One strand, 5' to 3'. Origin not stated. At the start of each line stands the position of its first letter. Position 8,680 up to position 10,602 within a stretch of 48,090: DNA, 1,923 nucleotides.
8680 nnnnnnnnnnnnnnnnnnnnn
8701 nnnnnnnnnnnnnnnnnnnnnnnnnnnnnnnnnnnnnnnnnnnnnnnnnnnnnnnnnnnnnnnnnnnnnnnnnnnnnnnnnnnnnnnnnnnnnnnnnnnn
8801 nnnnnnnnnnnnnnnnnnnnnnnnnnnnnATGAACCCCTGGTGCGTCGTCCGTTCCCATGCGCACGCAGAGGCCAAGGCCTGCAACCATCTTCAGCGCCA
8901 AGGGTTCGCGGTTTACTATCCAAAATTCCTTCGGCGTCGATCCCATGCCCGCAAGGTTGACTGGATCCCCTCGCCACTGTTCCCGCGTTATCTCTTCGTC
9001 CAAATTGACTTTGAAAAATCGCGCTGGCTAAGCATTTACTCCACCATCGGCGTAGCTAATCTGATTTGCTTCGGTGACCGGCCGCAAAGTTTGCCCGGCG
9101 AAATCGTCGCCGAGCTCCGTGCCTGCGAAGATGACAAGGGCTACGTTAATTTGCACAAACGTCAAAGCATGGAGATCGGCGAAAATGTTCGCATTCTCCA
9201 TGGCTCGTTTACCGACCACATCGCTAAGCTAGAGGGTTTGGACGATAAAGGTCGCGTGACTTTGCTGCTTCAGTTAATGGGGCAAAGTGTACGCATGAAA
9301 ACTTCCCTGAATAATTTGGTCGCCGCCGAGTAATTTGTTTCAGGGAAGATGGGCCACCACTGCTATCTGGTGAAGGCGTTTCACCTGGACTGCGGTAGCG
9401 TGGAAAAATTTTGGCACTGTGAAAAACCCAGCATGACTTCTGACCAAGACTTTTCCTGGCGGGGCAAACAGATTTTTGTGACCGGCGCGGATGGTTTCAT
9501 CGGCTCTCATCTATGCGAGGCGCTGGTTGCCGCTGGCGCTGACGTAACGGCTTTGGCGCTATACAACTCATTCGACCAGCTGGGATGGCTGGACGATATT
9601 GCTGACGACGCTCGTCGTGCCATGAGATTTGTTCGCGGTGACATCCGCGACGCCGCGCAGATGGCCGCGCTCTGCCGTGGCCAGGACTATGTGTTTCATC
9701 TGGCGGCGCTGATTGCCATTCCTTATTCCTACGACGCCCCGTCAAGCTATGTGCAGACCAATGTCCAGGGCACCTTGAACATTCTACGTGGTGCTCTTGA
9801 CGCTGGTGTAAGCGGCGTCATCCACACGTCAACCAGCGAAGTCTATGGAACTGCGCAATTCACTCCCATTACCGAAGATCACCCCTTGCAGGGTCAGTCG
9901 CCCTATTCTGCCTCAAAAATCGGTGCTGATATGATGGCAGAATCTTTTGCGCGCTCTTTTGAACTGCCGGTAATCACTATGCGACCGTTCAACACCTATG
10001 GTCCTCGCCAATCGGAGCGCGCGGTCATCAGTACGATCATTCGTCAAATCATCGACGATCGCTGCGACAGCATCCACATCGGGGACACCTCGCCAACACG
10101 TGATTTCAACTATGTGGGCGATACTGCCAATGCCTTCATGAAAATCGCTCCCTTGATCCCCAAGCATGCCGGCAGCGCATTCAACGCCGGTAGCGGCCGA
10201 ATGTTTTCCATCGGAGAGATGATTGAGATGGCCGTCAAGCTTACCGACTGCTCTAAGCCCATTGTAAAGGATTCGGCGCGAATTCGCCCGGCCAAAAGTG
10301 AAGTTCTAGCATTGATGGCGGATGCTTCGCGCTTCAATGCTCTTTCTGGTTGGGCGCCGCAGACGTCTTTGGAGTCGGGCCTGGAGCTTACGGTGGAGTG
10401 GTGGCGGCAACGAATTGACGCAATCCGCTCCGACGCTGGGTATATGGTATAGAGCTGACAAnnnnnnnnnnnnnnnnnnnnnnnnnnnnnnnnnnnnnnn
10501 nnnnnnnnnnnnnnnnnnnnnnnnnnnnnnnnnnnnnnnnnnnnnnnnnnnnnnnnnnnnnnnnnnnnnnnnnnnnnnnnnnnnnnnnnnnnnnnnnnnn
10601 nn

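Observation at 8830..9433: RfaH-like NusG paralog followed by a near-perfect ops element at the head of a ~39 kb co-directional glycan operon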

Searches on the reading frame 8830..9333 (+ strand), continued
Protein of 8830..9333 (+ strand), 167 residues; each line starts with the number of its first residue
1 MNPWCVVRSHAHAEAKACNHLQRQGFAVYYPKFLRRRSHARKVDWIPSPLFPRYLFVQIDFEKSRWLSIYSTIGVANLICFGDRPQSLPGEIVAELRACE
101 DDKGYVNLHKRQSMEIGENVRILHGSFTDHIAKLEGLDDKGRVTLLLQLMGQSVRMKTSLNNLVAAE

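Call 92: get_annotated_region(hit=H33, flank=3500)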
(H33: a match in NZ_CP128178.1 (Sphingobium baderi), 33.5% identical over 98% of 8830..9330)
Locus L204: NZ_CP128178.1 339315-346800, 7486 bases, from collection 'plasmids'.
description: Sphingobium baderi strain SC-1 plasmid unnamed1, complete sequence
organism: Sphingobium baderi (NCBI taxid 1332080)
taxonomy: Bacteria; Pseudomonadota; Alphaproteobacteria; Sphingomonadales; Sphingomonadaceae; Sphingobium; Sphingobium baderi
host: -; source: mixed culture,activated sludge; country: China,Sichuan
typing (MOB-suite, as given by PLSDB): non-mobilizable; mating-pair formation MPF_F
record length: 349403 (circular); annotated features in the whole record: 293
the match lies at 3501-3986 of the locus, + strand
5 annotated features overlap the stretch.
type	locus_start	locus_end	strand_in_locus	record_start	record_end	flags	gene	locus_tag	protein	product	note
CDS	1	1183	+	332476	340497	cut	-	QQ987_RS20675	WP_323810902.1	autotransporter-associated beta strand repeat-containing protein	-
CDS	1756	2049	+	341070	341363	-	-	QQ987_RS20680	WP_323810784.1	hypothetical protein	-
CDS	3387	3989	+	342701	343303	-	-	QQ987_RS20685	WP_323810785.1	transcription termination/antitermination NusG family protein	GO:0006354 - DNA-templated transcription elongation [Evidence IEA]; GO:0006355 - regulation of DNA-templated ...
CDS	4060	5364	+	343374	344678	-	-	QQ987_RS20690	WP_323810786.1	sugar transferase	-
CDS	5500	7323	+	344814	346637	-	glmS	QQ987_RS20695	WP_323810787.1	glutamine--fructose-6-phosphate transaminase (isomerizing)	GO:0006040 - amino sugar metabolic process [Evidence IEA]; GO:0009252 - peptidoglycan biosynthetic process [Evidence ...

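Call 93: get_annotated_region(hit=H32, flank=3500)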
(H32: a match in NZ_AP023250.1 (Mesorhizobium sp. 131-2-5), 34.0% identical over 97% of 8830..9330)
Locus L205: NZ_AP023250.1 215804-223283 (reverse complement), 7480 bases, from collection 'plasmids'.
description: Mesorhizobium sp. 131-2-5 plasmid MesoLj131b2, complete sequence
organism: Mesorhizobium sp. 131-2-5 (NCBI taxid 2744519)
taxonomy: Bacteria; Pseudomonadota; Alphaproteobacteria; Hyphomicrobiales; Phyllobacteriaceae; Mesorhizobium; Mesorhizobium sp. 131-2-5
host: -; source: Lotus japonicus; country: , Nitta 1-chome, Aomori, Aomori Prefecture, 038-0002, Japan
typing (MOB-suite, as given by PLSDB): non-mobilizable; mating-pair formation MPF_T
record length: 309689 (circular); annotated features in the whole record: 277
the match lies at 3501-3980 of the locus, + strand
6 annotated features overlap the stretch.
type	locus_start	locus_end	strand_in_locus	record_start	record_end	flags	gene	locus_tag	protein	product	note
CDS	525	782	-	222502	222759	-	-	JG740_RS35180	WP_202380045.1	hypothetical protein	-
CDS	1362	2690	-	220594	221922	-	-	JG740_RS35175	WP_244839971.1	IS701 family transposase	-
CDS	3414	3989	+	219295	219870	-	-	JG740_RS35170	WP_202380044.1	transcription termination/antitermination NusG family protein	GO:0006354 - DNA-templated transcription elongation [Evidence IEA]; GO:0006355 - regulation of DNA-templated ...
CDS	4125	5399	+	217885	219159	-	-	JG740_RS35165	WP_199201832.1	nucleotide sugar dehydrogenase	GO:0000271 - polysaccharide biosynthetic process [Evidence IEA]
CDS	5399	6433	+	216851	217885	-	-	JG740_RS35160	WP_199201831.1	NAD-dependent epimerase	-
CDS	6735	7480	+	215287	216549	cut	-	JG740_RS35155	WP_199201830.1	ABC transporter permease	-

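Call 103: predict_structure(alignment_id=A9)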
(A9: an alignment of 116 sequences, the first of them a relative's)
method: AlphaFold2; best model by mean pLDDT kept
length: 170 residues; sequences in the alignment: 116
mean_pLDDT: 85.8   pTM: 0.63
mean pLDDT of the five models: 85.8, 84.1, 83.4, 80.3, 80.1
residues with pLDDT >= 90: 72; 70-90: 84; 50-70: 11; < 50: 3
segments of 3 or more residues with pLDDT < 50: 1-3
pLDDT, mean of each block of 10 residues (from residue 1): 70 94 94 92 81 93 85 91 90 90 90 68 87 87 75 87 83
secondary structure, 60 per line:
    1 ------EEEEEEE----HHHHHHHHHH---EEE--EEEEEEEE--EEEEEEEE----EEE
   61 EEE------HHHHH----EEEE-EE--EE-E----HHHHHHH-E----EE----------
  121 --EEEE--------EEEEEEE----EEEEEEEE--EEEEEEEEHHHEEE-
elements in order: E7-13 H18-27 E31-33 E36-43 E46-53 E58-63 H70-74 E79-82 H96-102 E123-126 E135-141 E146-153 E156-163 E167-169

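Call 104: find_encoding_contigs(protein=P0005, flank=3000, max_places=2)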
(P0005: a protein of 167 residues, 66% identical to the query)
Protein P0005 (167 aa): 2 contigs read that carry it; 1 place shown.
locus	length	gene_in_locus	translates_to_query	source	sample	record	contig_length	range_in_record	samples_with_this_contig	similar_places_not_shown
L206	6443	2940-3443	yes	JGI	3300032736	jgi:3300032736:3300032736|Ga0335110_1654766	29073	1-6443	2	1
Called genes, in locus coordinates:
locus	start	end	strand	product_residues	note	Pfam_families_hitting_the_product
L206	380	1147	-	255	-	-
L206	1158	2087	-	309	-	-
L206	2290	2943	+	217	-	PF12802:MarR_2 (weak), PF13412:HTH_24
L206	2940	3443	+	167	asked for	PF02357:NusG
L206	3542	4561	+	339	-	PF00106:adh_short, PF01073:3Beta_HSD, PF01370:Epimerase, PF02719:Polysacc_synt_2, PF04321:RmlD_sub_bind, PF07993:NAD_binding_4, PF13460:NAD_binding_10 (weak), PF16363:GDP_Man_Dehyd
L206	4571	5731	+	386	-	PF01041:DegT_DnrJ_EryC1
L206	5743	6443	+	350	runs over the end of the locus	PF00571:CBS (faint), PF00483:NTP_transferase, PF12804:NTP_transf_3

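Call 105: find_encoding_contigs(protein=P0004, flank=3000, max_places=1)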
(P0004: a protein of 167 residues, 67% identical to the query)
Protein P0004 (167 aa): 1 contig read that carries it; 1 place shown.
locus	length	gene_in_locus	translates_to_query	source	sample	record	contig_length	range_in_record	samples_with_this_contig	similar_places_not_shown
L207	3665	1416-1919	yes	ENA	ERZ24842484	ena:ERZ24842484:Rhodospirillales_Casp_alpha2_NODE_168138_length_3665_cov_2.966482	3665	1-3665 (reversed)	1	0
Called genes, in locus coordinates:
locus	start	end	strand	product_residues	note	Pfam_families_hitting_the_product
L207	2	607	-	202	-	?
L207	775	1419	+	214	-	PF13412:HTH_24 (weak)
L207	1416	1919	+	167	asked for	PF02357:NusG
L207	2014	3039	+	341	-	PF00106:adh_short (weak), PF01073:3Beta_HSD, PF01370:Epimerase, PF02719:Polysacc_synt_2, PF04321:RmlD_sub_bind, PF07993:NAD_binding_4, PF13460:NAD_binding_10, PF16363:GDP_Man_Dehyd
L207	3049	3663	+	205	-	?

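Call 106: find_encoding_contigs(protein=P0003, flank=3000, max_places=1)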
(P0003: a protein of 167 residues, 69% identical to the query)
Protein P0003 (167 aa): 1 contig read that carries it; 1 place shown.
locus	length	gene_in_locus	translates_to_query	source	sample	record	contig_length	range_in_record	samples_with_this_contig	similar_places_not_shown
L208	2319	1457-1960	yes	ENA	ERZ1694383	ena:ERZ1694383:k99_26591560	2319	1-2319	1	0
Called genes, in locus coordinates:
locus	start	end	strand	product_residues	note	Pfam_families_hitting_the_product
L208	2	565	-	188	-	?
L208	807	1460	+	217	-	PF12802:MarR_2 (weak), PF13412:HTH_24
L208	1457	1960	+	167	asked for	PF02357:NusG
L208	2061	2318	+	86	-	?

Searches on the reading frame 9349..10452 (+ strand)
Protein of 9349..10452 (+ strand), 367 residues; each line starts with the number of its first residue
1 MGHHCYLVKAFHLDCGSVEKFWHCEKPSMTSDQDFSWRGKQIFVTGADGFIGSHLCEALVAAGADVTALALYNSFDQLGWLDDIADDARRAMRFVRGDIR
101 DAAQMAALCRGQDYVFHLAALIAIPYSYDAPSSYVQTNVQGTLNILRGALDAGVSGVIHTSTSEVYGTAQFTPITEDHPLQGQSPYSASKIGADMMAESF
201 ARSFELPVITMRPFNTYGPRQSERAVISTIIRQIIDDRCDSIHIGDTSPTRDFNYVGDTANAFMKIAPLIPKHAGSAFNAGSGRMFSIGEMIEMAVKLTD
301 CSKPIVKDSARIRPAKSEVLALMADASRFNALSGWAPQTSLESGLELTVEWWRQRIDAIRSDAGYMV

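Call 4: search_protein_families(library=pfam, proteins=[window:9349-10452:+], max_evalue=0.01)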
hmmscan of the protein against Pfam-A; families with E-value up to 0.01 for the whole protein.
window:9349-10452:+ (367 aa): 9 families
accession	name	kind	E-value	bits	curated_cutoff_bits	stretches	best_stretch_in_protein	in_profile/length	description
PF16363.11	GDP_Man_Dehyd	-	2e-65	221.9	27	1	43-346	1-330/332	GDP-mannose 4,6 dehydratase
PF01370.27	Epimerase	-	2.2e-53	181.6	20.9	1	42-279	1-238/240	NAD dependent epimerase/dehydratase family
PF01073.25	3Beta_HSD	-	2.9e-25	89.3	22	1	44-263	2-225/280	3-beta hydroxysteroid dehydrogenase/isomerase family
PF02719.21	Polysacc_synt_2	-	1.2e-15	57.9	20.2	1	42-163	1-129/293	Polysaccharide biosynthesis protein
PF07993.18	NAD_binding_4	-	7.6e-13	48.6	20.1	1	44-221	1-210/258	Male sterility protein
PF00106.31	adh_short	-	3.6e-10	40.1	26.6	1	40-204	1-167/195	short chain dehydrogenase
PF04321.23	RmlD_sub_bind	-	4.1e-09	36.4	27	1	41-193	2-132/287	RmlD substrate binding domain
PF13460.12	NAD_binding_10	-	2.3e-08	34.6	27.2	1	46-176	1-114/184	NAD(P)H-binding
PF05368.20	NmrA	-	7.4e-05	22.9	27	1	40-161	3-106/298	NmrA-like family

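Call 5: search_protein_families(library=ncbifam, proteins=[window:9349-10452:+], max_evalue=0.01)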
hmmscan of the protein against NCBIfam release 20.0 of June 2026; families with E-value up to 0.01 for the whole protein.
window:9349-10452:+ (367 aa): 54 families (the best 25 are shown)
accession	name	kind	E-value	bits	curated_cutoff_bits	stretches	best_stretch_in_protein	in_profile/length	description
TIGR04180.1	EDH_00030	hypoth_equivalog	3.7e-125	416.9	475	1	42-339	1-296/297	NAD-dependent 4,6-dehydratase LegB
TIGR01181.1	dTDP_gluc_dehyt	equivalog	1.1e-47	162.7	365.1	1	42-356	2-315/321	dTDP-glucose 4,6-dehydratase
TIGR01179.1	galE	equivalog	1.1e-41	142.8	262.3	1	41-355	1-328/332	UDP-glucose 4-epimerase GalE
TIGR02622.1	CDP_4_6_dhtase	equivalog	2.4e-33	115.8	278.45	1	37-355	2-333/352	CDP-glucose 4,6-dehydratase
NF011728.1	PRK15181.1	equivalog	4e-32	111.6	760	1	40-353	16-338/348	Vi polysaccharide biosynthesis UDP-N-acetylglucosaminuronic acid C-4 epimerase TviC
NF007582.0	PRK10217.1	equivalog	3.8e-27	95.3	698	1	40-352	2-331/355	dTDP-glucose 4,6-dehydratase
NF007956.0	PRK10675.1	subfamily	2e-25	89.6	394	1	41-353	2-330/338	UDP-glucose 4-epimerase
NF007490.0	PRK10084.1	subfamily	4.4e-25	88.4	649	1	41-354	2-336/361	dTDP-glucose 4,6-dehydratase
TIGR03466.1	HpnA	hypoth_equivalog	3.7e-24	85.2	367.65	1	41-235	2-189/327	hopanoid-associated sugar epimerase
NF042423.1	oxyalk_red_Shew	equivalog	7.2e-23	81.2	580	1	38-298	7-250/331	2-alkyl-3-oxoalkanoate reductase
NF047922.1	GDPFucSynFcl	equivalog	2e-21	76.7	500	1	39-355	2-304/308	GDP-L-fucose synthase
NF042422.1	oxyalk_red_OleD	equivalog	1.6e-20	73.7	580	1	41-365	2-311/329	2-alkyl-3-oxoalkanoate reductase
TIGR01472.1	gmd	equivalog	2.2e-20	73.1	415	1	41-300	2-269/342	GDP-mannose 4,6-dehydratase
TIGR03589.1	PseB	equivalog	8.1e-18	64.4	407.75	1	39-164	4-127/324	UDP-N-acetylglucosamine 4,6-dehydratase (inverting)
TIGR02197.1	heptose_epim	equivalog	2.4e-17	63.1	274.6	1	42-300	1-261/316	ADP-glyceromanno-heptose 6-epimerase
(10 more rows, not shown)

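Call 51: search_protein_families(library=pfam, alignment_id=A8, max_evalue=0.00001)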
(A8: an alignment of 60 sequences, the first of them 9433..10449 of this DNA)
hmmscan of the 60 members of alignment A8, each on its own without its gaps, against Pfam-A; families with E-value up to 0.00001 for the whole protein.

A. member 1, window:9433-10449:+ (339 aa): 8 families
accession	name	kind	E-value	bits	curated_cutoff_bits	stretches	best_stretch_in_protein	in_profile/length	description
PF16363.11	GDP_Man_Dehyd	-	1.5e-65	222.3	27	1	15-318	1-330/332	GDP-mannose 4,6 dehydratase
PF01370.27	Epimerase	-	1.8e-53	181.9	20.9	1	14-251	1-238/240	NAD dependent epimerase/dehydratase family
PF01073.25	3Beta_HSD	-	2.3e-25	89.6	22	1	16-235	2-225/280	3-beta hydroxysteroid dehydrogenase/isomerase family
PF02719.21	Polysacc_synt_2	-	9.6e-16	58.2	20.2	1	14-135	1-129/293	Polysaccharide biosynthesis protein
PF07993.18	NAD_binding_4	-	5.7e-13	49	20.1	1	16-193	1-210/258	Male sterility protein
PF00106.31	adh_short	-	2.8e-10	40.4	26.6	1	12-176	1-167/195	short chain dehydrogenase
PF04321.23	RmlD_sub_bind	-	3.3e-09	36.7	27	1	13-165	2-132/287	RmlD substrate binding domain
PF13460.12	NAD_binding_10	-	1.9e-08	34.8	27.2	1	18-148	1-114/184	NAD(P)H-binding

B. families by the number of members that match (of 60 scanned): 52 families (the first 25 are shown)
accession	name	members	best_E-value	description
PF02719.21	Polysacc_synt_2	19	2.4e-102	Polysaccharide biosynthesis protein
PF16363.11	GDP_Man_Dehyd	18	7.7e-67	GDP-mannose 4,6 dehydratase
PF01370.27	Epimerase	18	7.9e-58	NAD dependent epimerase/dehydratase family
PF01073.25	3Beta_HSD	18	1.3e-27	3-beta hydroxysteroid dehydrogenase/isomerase family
PF04321.23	RmlD_sub_bind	18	5.3e-13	RmlD substrate binding domain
PF01408.29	GFO_IDH_MocA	15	2e-20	Oxidoreductase family, NAD-binding Rossmann fold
PF07993.18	NAD_binding_4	15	8.4e-16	Male sterility protein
PF02894.22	GFO_IDH_MocA_C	15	5e-14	Oxidoreductase family, C-terminal alpha/beta domain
PF13460.12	NAD_binding_10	15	1.2e-13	NAD(P)H-binding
PF22725.1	GFO_IDH_MocA_C3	14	3.5e-07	GFO/IDH/MocA C-terminal domain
PF05368.20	NmrA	10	2.7e-10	NmrA-like family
PF00106.31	adh_short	7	2.6e-10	short chain dehydrogenase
PF00733.27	Asn_synthase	4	3.3e-117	Asparagine synthase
PF13522.11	GATase_6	4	1.7e-45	Glutamine amidotransferase domain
PF13537.11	GATase_7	4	4.4e-45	Glutamine amidotransferase domain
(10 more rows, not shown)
